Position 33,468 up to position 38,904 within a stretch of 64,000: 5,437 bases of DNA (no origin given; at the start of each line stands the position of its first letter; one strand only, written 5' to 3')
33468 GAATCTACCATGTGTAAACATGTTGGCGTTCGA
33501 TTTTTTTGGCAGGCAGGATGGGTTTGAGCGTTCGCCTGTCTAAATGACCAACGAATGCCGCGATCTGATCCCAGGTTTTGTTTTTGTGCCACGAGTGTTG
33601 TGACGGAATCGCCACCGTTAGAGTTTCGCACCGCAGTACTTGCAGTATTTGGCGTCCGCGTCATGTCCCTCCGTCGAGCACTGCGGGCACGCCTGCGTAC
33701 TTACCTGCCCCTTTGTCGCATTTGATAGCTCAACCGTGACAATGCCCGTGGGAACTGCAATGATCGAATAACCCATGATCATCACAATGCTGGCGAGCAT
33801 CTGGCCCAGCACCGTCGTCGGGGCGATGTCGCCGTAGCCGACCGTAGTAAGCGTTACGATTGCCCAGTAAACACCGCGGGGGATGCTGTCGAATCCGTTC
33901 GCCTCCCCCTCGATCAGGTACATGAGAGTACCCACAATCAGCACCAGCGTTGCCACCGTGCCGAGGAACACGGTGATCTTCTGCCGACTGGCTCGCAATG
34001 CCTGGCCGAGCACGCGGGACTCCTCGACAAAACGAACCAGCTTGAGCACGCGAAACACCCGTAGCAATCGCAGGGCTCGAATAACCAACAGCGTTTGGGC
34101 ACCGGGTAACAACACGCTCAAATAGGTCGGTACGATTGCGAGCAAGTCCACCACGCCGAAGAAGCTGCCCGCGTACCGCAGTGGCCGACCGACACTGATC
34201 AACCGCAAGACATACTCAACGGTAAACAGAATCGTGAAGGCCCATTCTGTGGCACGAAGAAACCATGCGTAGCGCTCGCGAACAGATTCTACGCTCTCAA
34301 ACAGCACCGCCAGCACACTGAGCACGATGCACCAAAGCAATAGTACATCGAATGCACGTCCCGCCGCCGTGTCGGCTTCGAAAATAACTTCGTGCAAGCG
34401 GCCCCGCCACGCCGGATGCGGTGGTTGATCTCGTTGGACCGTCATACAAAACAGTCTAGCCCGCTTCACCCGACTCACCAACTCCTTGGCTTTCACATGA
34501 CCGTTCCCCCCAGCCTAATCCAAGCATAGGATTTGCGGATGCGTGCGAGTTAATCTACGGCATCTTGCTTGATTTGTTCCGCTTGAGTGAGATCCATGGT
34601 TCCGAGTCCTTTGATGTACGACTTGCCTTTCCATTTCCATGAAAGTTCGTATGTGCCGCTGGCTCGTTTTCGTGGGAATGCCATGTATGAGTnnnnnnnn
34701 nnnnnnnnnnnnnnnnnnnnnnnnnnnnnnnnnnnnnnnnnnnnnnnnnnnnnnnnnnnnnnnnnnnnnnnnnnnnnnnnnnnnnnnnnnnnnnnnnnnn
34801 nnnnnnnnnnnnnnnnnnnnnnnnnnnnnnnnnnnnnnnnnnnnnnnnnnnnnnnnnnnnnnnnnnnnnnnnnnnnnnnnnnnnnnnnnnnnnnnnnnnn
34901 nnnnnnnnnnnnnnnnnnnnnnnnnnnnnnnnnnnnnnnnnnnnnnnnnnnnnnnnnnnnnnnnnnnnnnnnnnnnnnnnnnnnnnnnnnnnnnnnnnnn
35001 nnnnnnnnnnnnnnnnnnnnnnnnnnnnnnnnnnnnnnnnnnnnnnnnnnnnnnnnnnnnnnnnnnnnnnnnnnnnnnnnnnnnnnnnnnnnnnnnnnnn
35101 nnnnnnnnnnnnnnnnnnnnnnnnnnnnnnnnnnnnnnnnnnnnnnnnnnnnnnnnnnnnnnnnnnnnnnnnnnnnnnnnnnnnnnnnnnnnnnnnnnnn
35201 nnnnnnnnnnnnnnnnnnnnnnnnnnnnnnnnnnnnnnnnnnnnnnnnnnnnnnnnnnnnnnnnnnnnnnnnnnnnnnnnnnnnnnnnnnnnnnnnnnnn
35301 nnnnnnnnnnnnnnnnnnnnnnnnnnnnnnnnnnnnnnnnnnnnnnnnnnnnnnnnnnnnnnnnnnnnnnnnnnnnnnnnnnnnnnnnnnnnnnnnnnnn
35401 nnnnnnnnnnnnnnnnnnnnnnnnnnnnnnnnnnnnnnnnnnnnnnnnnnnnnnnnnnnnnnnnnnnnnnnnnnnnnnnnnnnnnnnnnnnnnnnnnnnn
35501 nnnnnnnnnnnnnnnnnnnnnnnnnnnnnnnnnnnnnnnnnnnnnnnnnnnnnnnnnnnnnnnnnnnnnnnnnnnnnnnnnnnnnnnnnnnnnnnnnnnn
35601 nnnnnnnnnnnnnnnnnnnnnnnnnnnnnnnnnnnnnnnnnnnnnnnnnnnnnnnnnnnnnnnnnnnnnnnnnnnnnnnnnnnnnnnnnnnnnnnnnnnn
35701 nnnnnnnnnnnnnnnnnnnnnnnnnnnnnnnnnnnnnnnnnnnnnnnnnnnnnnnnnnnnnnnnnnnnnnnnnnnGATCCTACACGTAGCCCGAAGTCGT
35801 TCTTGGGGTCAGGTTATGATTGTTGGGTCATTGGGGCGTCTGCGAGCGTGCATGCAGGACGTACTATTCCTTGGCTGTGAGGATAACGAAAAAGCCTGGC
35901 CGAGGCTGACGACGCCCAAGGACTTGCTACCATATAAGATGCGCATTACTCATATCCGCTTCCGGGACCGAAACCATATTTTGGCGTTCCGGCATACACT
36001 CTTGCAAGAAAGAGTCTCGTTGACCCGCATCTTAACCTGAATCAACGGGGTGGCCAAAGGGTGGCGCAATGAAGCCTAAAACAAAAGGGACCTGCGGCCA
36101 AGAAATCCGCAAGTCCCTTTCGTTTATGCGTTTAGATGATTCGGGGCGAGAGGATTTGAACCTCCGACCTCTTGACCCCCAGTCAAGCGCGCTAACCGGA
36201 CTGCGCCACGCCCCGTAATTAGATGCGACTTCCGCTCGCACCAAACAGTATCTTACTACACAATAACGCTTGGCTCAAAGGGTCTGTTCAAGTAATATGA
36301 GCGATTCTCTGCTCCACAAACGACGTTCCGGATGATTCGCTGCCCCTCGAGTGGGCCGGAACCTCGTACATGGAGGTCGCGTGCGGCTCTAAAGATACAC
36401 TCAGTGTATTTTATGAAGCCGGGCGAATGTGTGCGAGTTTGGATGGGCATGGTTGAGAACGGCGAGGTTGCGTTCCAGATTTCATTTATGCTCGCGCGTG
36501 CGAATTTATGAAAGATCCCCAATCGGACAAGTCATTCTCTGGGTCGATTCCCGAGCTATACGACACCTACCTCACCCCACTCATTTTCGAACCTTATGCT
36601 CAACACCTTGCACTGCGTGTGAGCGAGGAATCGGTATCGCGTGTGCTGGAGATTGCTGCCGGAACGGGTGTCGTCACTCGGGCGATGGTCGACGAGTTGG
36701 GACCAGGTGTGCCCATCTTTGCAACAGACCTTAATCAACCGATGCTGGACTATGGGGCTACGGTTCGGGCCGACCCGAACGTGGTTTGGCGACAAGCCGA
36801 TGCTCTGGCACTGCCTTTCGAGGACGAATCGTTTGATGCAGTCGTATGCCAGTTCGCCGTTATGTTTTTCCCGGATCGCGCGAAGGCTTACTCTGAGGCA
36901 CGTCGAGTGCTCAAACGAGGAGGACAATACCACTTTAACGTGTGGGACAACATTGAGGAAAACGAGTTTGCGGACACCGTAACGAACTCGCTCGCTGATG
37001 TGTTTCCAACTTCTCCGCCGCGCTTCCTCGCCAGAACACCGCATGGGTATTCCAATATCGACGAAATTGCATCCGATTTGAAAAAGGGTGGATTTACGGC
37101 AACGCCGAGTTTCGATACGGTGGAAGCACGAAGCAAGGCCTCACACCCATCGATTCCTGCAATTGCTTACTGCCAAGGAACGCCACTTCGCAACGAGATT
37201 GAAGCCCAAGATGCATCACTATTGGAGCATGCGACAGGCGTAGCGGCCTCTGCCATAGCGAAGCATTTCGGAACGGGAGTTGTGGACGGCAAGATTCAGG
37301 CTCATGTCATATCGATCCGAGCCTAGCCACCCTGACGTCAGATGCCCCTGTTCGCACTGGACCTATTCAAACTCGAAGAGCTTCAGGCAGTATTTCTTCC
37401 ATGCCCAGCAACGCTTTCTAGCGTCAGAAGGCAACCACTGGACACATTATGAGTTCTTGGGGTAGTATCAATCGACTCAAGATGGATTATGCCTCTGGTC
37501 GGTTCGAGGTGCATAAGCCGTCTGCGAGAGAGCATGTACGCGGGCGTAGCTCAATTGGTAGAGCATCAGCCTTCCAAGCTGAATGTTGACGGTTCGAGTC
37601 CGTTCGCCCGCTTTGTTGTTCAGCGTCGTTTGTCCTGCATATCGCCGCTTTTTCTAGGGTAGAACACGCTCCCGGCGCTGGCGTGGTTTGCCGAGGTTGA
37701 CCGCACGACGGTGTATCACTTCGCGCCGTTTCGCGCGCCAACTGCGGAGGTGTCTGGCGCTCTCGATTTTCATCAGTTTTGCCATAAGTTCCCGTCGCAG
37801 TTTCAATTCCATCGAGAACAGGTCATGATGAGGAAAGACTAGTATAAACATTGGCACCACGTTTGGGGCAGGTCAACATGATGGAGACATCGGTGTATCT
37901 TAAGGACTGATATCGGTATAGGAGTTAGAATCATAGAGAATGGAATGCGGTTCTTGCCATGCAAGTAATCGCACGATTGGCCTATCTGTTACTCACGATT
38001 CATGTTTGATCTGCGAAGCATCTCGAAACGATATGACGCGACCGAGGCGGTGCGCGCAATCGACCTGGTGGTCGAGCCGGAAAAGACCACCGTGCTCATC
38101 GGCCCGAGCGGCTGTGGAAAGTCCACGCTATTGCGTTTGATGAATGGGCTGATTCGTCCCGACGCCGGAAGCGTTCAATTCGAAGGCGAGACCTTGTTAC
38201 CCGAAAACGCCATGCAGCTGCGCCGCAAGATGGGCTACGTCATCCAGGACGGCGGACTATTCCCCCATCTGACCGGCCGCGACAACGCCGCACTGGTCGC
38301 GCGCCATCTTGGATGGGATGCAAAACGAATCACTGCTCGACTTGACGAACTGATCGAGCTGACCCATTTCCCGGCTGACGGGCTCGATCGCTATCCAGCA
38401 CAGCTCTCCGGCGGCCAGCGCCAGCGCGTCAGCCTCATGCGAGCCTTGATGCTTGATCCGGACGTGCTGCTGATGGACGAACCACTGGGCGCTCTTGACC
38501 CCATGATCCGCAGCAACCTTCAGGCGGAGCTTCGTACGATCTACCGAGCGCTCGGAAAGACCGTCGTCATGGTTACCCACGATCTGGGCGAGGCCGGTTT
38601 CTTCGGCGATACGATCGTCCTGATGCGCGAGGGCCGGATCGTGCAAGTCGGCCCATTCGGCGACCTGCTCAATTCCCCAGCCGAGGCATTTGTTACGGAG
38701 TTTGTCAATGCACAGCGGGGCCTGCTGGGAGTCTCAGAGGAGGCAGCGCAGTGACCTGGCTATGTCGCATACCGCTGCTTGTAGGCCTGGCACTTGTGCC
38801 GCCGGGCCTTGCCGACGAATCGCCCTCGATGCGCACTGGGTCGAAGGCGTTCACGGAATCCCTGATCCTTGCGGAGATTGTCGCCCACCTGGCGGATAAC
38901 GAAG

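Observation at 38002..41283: Orphan EgtD (hercynine synthase) directly downstream of a betaine-type ABC transporter of the EgtUV/OpuC architecture class, with no EgtB nearby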

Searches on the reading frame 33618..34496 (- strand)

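Call 3: search_protein_families(library=pfam, proteins=[window:33618-34496:-])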
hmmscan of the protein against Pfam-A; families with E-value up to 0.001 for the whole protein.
window:33618-34496:- (292 aa): 3 families
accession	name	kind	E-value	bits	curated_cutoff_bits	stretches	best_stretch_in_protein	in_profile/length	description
PF00520.37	Ion_trans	-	1.3e-37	129.8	25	1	47-262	2-238/241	Ion transport protein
PF07885.22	Ion_trans_2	-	7.3e-15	55.1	22.5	1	181-254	2-74/79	Ion channel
PF08016.18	PKD_channel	-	0.00035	20.5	22.4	0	144-241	105-205/225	Polycystin cation channel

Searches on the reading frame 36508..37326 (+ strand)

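Call 3: search_protein_families(library=pfam, proteins=[window:36508-37326:+])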
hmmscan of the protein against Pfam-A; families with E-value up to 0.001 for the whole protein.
window:36508-37326:+ (272 aa): 7 families
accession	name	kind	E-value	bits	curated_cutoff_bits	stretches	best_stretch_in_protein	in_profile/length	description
PF08241.18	Methyltransf_11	-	9.6e-21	74.7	21.2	1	47-141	1-93/95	Methyltransferase domain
PF13649.12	Methyltransf_25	-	1.2e-19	71.2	27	1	46-139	1-97/97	Methyltransferase domain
PF01209.24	Ubie_methyltran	-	1.3e-16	61.2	20.1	1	39-154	44-162/233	ubiE/COQ5 methyltransferase family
PF13847.12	Methyltransf_31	-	2.6e-13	50.3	27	1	44-147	5-113/145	Methyltransferase domain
PF08242.18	Methyltransf_12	-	2.8e-12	47.6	30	1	47-140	1-97/98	Methyltransferase domain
PF13489.12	Methyltransf_23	-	0.00025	21.2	27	1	33-148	11-121/164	Methyltransferase domain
PF05148.21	Methyltransf_8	-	0.00049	20.5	27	1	96-142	110-155/219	Hypothetical methyltransferase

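Call 4: search_protein_families(library=ncbifam, proteins=[window:36508-37326:+])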
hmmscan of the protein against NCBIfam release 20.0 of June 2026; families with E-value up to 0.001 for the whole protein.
window:36508-37326:+ (272 aa): 28 families (the best 25 are shown)
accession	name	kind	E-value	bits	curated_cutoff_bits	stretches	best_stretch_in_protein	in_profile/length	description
TIGR01934.1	MenG_MenH_UbiE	subfamily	1.5e-18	66.9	158.35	1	37-141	34-139/223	ubiquinone/menaquinone biosynthesis methyltransferase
NF001241.0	PRK00216.1-2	equivalog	3.9e-17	62.7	327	1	36-182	45-185/231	demethylmenaquinone methyltransferase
NF001242.0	PRK00216.1-3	equivalog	9.5e-16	58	351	1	36-155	64-187/258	bifunctional demethylmenaquinone methyltransferase/2-methoxy-6-polyprenyl-1,4-benzoquinol methylase UbiE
NF052510.1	methyltran_MpqE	exception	8e-15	54.9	335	1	34-140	38-148/234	methyl-plastoquinone biosynthesis methyltransferase MpqE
NF001244.0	PRK00216.1-5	equivalog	2.3e-14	53.3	216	1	39-141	45-151/236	bifunctional demethylmenaquinone methyltransferase/2-methoxy-6-polyprenyl-1,4-benzoquinol methylase UbiE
NF001240.0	PRK00216.1-1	equivalog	2.9e-14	52.7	378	1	43-141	64-166/251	bifunctional demethylmenaquinone methyltransferase/2-methoxy-6-polyprenyl-1,4-benzoquinol methylase UbiE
TIGR02072.1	BioC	equivalog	1.1e-13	51.5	184.95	1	39-146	28-135/244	malonyl-ACP O-methyltransferase BioC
NF001243.0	PRK00216.1-4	equivalog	1.9e-11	43.8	235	1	42-140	47-148/237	demethylmenaquinone methyltransferase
NF043040.1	corrin_prot_MT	hypoth_equivalog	4.9e-11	42.5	180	1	15-198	12-198/216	corrinoid protein-associated methyltransferase CpaM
NF045667.1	MTase_DVU1556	equivalog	5.2e-11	42.4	155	1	41-141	21-117/213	DVU_1556 family methyltransferase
NF047649.1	MTase_UXPK_star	exception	6.2e-11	41.8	460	1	45-141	80-179/283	methyltransferase/UXPK-star double selenoprotein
NF045823.1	PthPhpthDimycoMt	equivalog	1.1e-10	41.2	300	1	44-144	68-167/256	phthiotriol/phenolphthiotriol dimycocerosates methyltransferase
TIGR02752.1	MenG_heptapren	equivalog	5.9e-10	39.1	419.85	1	43-141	46-147/231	demethylmenaquinone methyltransferase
NF041537.1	ArsM_AhpD_UU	exception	1.5e-09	37.1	510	1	44-149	78-184/345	arsenite methyltransferase/AhpD domain selenoprotein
NF041536.1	ArsM_DUF2284_UU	exception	2.9e-09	35.8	575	1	44-162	78-197/459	arsenite methyltransferase/DUF2284 domain selenoprotein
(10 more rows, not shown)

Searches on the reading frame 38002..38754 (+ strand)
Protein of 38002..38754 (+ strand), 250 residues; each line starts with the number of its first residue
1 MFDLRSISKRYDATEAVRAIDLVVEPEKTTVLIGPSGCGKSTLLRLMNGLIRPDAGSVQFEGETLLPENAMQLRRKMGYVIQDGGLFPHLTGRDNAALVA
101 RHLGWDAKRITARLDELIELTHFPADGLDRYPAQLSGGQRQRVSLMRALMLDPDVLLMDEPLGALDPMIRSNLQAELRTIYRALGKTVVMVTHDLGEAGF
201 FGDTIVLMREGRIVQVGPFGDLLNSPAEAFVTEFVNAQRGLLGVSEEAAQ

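Call 3: search_protein_families(library=pfam, proteins=[window:38002-38754:+])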
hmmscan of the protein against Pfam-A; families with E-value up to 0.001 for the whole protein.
window:38002-38754:+ (250 aa): 4 families
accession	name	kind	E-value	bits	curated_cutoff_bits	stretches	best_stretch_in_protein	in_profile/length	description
PF00005.33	ABC_tran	-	6.8e-36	124.3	25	1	18-162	2-136/137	ABC transporter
PF13304.12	AAA_21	-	1.7e-08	35.4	27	0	30-53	2-25/304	AAA domain, putative AbiEii toxin, Type IV TA system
PF03193.22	RsgA_GTPase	-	9.5e-05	22.7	30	1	14-49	94-128/174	RsgA GTPase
PF13555.12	AAA_29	-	0.00043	20.4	27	1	24-55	19-50/61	P-loop containing region of AAA domain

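Call 4: search_protein_families(library=ncbifam, proteins=[window:38002-38754:+])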
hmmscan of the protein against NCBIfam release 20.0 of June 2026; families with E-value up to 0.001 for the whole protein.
window:38002-38754:+ (250 aa): 188 families (the best 25 are shown)
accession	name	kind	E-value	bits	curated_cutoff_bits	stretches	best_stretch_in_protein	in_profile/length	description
TIGR01186.1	proV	subfamily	1.2e-70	238.5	326.6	1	13-239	5-234/363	betaine/proline/choline family ABC transporter ATP-binding protein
TIGR03265.1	PhnT2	equivalog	1.6e-64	218.4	457.7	1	3-238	6-238/353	putative 2-aminoethylphosphonate ABC transporter ATP-binding protein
TIGR00968.1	3a0106s01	subfamily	5.2e-63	212.7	342.75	1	5-237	4-233/237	sulfate ABC transporter ATP-binding protein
TIGR01187.1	potA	subfamily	4.8e-60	203.3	355.6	1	32-236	1-202/325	polyamine ABC transporter ATP-binding protein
NF006987.0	PRK09452.1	equivalog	3.2e-57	193.9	482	1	2-236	18-249/378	spermidine/putrescine ABC transporter ATP-binding protein PotA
NF043075.1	MMSYN1_0197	equivalog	4e-57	193.7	550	1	2-236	3-234/341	spermidine/putrescine ABC transporter ATP-binding protein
NF008653.0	PRK11650.1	subfamily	1.2e-54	185.7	432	1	3-237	5-237/357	sn-glycerol-3-phosphate ABC transporter ATP-binding protein UgpC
TIGR03258.1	PhnT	equivalog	2.9e-53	181.2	499.15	1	4-237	11-242/359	2-aminoethylphosphonate ABC transport system ATP-binding subunit PhnT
NF040840.2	tungstate_WtpC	equivalog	2.7e-52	178.2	440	1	1-247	1-243/347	tungstate ABC transporter ATP-binding protein WtpC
NF008105.0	PRK10851.1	equivalog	8.2e-52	176.1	502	1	3-237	4-239/362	sulfate/thiosulfate ABC transporter ATP-binding protein CysA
NF008513.0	PRK11432.1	equivalog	7.7e-51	173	496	1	3-236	8-238/351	ferric ABC transporter ATP-binding protein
NF040933.2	ABC_arch_GlcV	equivalog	2e-49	168.4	450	1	9-236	14-243/357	glucose ABC transporter ATP-binding protein GlcV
NF008621.0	PRK11607.1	equivalog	5.8e-49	166.9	613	1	2-239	20-254/377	putrescine ABC transporter ATP-binding subunit PotG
TIGR03415.1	ABC_choXWV_ATP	equivalog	7.8e-49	166.6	483.75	1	8-237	31-267/382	choline ABC transporter ATP-binding protein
NF008233.0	PRK11000.1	equivalog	2.6e-48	164.7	568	1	3-237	5-236/369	maltose/maltodextrin ABC transporter ATP-binding protein MalK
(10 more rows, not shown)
